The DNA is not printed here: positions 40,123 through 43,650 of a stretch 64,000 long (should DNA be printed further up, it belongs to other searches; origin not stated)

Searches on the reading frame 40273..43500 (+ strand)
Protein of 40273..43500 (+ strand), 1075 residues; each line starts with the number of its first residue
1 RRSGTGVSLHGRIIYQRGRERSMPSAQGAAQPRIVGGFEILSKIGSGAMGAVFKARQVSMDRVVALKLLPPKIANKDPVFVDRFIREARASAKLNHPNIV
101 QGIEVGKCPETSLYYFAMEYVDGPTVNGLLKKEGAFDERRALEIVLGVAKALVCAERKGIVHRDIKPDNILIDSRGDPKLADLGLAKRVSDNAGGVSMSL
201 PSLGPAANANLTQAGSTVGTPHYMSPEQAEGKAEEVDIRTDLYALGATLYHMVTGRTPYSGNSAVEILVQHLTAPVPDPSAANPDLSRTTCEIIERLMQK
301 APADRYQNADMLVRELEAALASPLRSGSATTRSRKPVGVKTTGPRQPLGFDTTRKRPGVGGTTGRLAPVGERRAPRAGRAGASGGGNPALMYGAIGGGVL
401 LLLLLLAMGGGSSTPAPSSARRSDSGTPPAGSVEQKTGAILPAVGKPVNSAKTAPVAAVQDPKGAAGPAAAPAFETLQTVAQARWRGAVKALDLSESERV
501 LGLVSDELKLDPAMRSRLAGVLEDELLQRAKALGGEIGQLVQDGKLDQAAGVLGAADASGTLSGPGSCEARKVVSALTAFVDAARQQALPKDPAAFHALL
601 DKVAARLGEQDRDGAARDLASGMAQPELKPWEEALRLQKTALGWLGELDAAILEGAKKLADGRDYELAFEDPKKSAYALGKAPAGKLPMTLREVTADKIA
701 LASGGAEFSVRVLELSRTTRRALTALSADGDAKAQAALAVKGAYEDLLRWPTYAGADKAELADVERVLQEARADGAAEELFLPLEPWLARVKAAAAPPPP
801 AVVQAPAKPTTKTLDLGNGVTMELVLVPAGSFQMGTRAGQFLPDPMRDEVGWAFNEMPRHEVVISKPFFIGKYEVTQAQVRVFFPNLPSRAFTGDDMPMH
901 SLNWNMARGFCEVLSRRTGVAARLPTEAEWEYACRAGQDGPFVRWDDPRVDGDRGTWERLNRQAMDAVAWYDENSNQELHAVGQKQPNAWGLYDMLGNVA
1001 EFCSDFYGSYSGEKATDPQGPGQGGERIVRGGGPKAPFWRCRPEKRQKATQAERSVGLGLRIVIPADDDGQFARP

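Call 40: search_protein_families(library=pfam, proteins=[window:40273-43500:+], max_evalue=0.0001)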
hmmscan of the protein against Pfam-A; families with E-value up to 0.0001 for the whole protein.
window:40273-43500:+ (1075 aa): 3 families
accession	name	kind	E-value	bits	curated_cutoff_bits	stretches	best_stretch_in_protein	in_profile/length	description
PF00069.31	Pkinase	-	3.6e-46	158.1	31.7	1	38-311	1-257/263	Protein kinase domain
PF03781.23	FGE-sulfatase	-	5.8e-41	141.3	23.3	1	823-1063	4-254/255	Sulfatase-modifying factor enzyme 1-like domain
PF07714.23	PK_Tyr_Ser-Thr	-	1.8e-25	90.2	23.1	1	39-307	2-250/258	Protein tyrosine and serine/threonine kinase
